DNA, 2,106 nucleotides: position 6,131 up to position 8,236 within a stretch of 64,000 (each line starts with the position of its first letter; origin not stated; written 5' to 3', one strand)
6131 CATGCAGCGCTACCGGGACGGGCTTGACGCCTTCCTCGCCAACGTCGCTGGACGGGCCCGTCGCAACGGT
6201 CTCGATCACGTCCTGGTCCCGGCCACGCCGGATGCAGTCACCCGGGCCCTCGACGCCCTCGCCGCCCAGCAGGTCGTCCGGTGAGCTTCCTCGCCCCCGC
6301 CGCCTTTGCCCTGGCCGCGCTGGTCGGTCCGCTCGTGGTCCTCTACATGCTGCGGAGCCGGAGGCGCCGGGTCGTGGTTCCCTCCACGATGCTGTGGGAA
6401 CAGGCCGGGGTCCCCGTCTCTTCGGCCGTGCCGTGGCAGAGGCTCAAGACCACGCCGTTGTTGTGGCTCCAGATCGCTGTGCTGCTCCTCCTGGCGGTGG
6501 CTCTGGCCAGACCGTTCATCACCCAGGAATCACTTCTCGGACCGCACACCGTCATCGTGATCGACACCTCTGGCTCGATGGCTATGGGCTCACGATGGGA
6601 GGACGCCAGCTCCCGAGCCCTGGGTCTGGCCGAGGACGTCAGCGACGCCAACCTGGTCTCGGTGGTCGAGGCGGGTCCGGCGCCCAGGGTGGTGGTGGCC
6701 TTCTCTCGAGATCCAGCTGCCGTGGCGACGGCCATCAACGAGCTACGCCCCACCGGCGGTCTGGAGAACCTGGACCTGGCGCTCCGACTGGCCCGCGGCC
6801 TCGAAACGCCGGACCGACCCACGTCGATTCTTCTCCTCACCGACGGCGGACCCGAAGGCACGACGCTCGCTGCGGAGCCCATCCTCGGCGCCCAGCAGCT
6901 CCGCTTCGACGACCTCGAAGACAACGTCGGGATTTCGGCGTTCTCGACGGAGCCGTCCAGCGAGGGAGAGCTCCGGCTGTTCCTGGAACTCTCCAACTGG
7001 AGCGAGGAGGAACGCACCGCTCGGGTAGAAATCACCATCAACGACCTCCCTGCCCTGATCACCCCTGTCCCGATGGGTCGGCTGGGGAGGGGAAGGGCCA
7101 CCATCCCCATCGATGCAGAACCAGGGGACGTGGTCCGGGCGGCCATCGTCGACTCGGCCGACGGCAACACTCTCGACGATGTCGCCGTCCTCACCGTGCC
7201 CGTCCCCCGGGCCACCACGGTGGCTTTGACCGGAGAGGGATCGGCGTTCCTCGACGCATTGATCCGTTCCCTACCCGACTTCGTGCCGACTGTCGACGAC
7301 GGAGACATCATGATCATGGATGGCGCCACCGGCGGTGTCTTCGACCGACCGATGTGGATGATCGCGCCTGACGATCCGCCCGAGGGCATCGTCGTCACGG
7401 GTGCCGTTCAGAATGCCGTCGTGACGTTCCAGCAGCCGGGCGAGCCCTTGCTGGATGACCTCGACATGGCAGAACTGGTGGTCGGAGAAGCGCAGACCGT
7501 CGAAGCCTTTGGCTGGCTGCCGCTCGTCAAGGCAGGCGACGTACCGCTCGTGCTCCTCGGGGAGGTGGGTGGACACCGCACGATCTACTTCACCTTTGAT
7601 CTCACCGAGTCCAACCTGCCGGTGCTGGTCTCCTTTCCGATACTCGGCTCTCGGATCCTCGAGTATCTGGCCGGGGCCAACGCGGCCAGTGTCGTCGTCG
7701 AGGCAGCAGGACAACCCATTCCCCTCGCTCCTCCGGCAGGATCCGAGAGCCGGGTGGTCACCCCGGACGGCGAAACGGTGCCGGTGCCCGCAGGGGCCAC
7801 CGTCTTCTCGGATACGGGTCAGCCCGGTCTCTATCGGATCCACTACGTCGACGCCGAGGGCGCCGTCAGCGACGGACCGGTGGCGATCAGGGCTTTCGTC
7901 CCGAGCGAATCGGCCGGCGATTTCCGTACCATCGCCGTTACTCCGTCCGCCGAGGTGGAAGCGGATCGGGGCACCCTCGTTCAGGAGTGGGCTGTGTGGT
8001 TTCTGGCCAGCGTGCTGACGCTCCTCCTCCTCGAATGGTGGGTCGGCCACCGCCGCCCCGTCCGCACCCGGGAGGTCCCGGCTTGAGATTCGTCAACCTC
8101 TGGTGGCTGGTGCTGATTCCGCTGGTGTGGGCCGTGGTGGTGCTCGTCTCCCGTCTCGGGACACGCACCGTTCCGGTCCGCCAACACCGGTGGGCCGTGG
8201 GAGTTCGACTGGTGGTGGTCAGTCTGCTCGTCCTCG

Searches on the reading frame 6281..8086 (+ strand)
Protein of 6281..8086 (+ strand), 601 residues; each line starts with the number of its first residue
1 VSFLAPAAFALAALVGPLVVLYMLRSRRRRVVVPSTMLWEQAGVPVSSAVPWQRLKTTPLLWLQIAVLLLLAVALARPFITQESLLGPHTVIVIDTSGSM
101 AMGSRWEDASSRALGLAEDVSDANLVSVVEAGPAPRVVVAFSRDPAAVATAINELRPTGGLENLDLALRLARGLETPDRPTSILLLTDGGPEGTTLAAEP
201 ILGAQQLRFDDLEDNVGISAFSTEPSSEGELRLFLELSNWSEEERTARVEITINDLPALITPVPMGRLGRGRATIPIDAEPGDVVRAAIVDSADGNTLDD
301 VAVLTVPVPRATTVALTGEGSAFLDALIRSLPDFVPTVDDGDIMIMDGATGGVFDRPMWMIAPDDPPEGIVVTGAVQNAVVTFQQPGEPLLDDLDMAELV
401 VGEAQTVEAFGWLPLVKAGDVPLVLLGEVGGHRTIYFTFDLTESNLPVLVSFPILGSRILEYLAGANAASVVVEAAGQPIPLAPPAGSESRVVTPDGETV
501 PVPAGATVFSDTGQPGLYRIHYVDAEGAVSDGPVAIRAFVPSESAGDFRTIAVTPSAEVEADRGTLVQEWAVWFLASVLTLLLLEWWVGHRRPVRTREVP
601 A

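Call 6: search_protein_families(library=pfam, proteins=[window:6281-8086:+], max_evalue=0.00001)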
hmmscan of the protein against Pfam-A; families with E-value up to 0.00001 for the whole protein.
window:6281-8086:+ (601 aa): 2 families
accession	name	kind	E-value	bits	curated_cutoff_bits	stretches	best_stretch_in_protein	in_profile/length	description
PF13519.12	VWA_2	-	2.4e-14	54.3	27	1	90-189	1-106/107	von Willebrand factor type A domain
PF07584.16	BatA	-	3e-13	50.4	25.9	1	1-78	1-77/77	Aerotolerance regulator N-terminal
